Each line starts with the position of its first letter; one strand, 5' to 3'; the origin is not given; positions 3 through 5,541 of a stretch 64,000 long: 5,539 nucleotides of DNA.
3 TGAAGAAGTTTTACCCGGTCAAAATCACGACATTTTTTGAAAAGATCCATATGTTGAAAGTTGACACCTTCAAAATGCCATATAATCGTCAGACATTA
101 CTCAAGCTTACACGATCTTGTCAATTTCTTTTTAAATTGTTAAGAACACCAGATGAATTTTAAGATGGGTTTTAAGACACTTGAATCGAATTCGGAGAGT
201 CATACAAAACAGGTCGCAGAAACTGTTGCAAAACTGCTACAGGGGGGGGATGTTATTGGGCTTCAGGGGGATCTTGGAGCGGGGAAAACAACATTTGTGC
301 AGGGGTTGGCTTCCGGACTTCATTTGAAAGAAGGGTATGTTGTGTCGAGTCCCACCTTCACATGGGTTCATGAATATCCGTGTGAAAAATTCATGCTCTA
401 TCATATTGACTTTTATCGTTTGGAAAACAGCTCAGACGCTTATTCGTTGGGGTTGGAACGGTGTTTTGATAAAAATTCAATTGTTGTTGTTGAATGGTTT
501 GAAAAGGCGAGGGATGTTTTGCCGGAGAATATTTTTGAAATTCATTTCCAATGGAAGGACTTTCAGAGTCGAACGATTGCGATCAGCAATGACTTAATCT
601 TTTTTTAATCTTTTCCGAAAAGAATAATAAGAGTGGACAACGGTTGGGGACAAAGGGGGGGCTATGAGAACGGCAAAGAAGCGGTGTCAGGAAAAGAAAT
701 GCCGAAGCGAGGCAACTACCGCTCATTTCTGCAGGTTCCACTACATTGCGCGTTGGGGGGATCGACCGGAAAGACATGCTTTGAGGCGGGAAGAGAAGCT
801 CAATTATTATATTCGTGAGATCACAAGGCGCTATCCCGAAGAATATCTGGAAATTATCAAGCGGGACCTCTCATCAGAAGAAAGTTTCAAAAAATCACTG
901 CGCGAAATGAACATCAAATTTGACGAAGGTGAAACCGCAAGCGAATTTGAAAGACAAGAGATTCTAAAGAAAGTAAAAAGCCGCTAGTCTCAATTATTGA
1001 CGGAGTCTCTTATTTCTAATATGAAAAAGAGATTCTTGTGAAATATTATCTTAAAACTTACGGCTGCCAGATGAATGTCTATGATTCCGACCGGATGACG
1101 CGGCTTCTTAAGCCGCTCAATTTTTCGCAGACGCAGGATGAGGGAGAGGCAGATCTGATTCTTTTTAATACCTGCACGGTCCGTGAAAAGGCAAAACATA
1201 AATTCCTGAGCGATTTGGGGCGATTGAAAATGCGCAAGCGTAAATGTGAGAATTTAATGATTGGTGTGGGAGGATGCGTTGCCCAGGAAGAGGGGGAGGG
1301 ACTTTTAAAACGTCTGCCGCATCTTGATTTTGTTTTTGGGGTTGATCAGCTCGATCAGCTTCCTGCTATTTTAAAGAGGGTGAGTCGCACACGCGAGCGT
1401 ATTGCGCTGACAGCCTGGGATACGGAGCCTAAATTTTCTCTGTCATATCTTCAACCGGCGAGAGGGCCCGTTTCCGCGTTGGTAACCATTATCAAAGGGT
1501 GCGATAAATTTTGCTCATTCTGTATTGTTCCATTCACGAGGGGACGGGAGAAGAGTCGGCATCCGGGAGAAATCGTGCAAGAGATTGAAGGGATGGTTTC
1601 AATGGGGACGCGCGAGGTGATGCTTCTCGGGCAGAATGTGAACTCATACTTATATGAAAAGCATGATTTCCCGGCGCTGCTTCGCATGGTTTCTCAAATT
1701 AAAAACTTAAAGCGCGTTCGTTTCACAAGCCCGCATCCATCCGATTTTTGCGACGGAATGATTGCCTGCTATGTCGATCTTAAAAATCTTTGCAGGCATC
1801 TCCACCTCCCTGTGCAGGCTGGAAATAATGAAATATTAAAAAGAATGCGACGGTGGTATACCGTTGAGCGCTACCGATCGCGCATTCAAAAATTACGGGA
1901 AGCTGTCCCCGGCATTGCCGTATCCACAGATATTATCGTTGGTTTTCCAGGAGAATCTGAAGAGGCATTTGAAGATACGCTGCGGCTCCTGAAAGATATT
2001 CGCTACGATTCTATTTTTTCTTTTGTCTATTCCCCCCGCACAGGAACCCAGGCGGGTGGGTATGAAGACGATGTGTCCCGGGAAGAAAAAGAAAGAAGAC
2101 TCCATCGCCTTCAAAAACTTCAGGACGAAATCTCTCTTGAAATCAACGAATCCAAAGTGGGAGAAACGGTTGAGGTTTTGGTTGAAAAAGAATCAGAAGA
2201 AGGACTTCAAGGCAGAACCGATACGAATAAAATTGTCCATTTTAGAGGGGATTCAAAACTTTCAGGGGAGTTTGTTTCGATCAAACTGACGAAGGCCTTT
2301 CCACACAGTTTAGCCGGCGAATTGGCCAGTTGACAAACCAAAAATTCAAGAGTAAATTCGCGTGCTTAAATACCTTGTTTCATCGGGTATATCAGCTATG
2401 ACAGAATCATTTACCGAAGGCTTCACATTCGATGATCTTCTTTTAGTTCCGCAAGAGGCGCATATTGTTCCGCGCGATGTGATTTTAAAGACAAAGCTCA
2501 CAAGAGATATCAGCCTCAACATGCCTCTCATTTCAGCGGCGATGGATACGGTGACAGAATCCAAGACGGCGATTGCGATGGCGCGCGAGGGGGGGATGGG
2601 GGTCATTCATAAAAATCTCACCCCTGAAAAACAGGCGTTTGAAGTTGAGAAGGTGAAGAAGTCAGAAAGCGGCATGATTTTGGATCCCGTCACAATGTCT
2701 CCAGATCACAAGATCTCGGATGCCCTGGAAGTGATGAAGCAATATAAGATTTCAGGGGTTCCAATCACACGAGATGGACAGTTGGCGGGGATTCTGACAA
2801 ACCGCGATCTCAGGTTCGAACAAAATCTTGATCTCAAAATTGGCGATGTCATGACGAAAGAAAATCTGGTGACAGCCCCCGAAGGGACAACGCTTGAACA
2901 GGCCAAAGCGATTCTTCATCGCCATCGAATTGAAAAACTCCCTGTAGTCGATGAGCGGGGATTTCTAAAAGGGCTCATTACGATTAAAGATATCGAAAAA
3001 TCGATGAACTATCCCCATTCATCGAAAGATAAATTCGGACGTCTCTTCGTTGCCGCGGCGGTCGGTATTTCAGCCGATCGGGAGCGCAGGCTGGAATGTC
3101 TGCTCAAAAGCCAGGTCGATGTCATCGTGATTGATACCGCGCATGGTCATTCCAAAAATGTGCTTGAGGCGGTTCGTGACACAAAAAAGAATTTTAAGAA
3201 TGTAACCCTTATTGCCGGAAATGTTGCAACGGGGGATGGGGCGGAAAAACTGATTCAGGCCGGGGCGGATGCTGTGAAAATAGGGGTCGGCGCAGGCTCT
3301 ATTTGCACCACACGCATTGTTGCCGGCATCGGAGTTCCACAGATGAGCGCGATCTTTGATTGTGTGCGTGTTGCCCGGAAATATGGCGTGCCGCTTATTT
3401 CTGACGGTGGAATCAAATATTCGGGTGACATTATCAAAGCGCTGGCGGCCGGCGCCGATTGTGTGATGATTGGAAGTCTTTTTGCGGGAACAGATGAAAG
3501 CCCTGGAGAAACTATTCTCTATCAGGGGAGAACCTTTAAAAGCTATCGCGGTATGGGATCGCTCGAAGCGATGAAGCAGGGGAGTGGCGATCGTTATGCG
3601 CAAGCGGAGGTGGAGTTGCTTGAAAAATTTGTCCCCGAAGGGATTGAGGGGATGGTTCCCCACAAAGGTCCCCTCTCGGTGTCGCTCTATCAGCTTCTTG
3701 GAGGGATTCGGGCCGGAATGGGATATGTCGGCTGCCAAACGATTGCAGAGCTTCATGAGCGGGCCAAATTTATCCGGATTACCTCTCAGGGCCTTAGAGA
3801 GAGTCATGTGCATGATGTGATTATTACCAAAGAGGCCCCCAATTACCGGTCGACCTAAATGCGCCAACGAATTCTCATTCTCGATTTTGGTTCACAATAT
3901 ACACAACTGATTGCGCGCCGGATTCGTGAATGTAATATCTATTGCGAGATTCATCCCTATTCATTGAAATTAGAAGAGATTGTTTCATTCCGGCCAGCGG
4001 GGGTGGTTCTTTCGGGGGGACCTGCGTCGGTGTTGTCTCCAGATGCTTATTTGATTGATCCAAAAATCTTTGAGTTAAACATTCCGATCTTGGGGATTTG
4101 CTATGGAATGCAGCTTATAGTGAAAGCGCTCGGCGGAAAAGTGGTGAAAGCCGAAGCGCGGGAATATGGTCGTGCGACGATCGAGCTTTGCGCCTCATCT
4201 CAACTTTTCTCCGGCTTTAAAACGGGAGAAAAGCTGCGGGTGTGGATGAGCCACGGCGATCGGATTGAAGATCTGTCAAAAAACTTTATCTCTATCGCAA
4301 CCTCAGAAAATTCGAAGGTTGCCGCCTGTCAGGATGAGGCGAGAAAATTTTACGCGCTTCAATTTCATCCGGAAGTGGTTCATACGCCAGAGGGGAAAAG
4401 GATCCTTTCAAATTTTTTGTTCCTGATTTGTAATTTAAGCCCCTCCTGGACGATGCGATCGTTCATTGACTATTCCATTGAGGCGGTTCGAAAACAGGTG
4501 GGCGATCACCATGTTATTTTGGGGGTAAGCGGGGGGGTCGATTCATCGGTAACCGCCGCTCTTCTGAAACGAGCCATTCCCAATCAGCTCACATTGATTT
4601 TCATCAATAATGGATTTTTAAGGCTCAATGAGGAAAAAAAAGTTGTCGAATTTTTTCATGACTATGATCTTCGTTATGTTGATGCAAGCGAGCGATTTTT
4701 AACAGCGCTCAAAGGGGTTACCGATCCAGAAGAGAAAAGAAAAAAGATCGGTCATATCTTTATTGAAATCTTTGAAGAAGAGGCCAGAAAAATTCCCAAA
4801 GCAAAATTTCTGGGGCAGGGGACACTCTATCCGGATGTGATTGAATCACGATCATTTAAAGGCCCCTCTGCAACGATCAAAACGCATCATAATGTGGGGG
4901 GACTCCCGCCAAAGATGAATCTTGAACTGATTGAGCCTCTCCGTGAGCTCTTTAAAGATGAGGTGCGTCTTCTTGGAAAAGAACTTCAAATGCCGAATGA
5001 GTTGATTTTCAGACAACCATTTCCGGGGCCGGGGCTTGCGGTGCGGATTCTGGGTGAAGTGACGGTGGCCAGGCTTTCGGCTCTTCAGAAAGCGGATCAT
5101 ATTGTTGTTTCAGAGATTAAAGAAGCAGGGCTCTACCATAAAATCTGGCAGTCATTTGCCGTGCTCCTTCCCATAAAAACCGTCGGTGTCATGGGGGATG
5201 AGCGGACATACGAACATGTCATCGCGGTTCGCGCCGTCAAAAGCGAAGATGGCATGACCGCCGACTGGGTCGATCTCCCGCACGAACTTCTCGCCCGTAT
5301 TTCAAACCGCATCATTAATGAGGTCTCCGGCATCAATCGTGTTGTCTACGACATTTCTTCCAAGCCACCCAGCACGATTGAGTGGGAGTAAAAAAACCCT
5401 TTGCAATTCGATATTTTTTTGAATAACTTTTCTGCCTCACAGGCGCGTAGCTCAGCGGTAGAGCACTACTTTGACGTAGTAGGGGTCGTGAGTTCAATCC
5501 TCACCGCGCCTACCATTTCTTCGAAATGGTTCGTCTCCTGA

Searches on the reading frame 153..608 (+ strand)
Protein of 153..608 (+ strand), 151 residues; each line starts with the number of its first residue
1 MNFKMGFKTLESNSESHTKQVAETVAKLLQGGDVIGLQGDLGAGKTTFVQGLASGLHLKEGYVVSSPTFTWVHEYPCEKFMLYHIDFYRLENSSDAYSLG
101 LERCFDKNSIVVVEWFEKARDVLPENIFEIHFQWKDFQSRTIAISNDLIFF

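Call 60: search_protein_families(library=pfam, proteins=[window:153-608:+], max_evalue=0.0001)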
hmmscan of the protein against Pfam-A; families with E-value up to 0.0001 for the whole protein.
window:153-608:+ (151 aa): 1 family
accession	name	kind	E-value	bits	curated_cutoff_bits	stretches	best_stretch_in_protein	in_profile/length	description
PF02367.23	TsaE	-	1.5e-37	128.8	26.6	1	13-141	2-127/128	Threonylcarbamoyl adenosine biosynthesis protein TsaE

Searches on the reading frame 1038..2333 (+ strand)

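Call 60: search_protein_families(library=pfam, proteins=[window:1038-2333:+], max_evalue=0.0001)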
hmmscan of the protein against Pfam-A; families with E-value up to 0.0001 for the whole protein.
window:1038-2333:+ (431 aa): 4 families
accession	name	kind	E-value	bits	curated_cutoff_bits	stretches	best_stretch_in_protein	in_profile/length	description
PF00919.26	UPF0004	-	8.8e-30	103.1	27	1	2-101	1-98/98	Uncharacterized protein family UPF0004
PF04055.27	Radical_SAM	-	2.8e-28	99.6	29.5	1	150-318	2-166/166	Radical SAM superfamily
PF01938.26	TRAM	-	3.1e-12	46.6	21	1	372-429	2-60/61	TRAM domain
PF18693.7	TRAM_2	-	3.8e-05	24.2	27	1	374-429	1-62/63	TRAM domain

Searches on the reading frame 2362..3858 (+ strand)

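Call 60: search_protein_families(library=pfam, proteins=[window:2362-3858:+], max_evalue=0.0001)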
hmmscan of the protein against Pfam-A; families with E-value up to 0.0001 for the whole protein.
window:2362-3858:+ (498 aa): 5 families
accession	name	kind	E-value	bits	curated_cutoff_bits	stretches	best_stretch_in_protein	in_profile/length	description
PF00478.31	IMPDH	-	3.3e-160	533.2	25.6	1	20-484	1-345/345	IMP dehydrogenase / GMP reductase domain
PF00571.33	CBS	-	1.6e-24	86.4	24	2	160-213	1-53/57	CBS domain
PF03060.21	NMO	-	2.3e-13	50.7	28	1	220-386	82-237/331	Nitronate monooxygenase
PF01070.24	FMN_dh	-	1.2e-06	28.3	24.9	1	281-374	219-305/350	FMN-dependent dehydrogenase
PF00977.27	His_biosynth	-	7.1e-06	26.1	23.6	0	336-373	67-104/228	Histidine biosynthesis protein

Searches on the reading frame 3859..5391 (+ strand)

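Call 60: search_protein_families(library=pfam, proteins=[window:3859-5391:+], max_evalue=0.0001)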
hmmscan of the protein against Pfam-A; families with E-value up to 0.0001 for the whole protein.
window:3859-5391:+ (510 aa): 4 families
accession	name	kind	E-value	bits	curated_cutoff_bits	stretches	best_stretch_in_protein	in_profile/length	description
PF00117.34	GATase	-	7.5e-48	163.1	22.8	1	6-188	1-188/190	Glutamine amidotransferase class-I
PF00958.27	GMP_synt_C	-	4.8e-47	158.4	27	1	419-509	2-92/92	GMP synthase C terminal domain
PF07722.19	Peptidase_C26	-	4.1e-11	43.5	20.5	1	69-172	100-219/219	Peptidase C26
PF02540.23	NAD_synthase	-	2.5e-09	37.1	21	1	209-246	11-50/242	NAD synthase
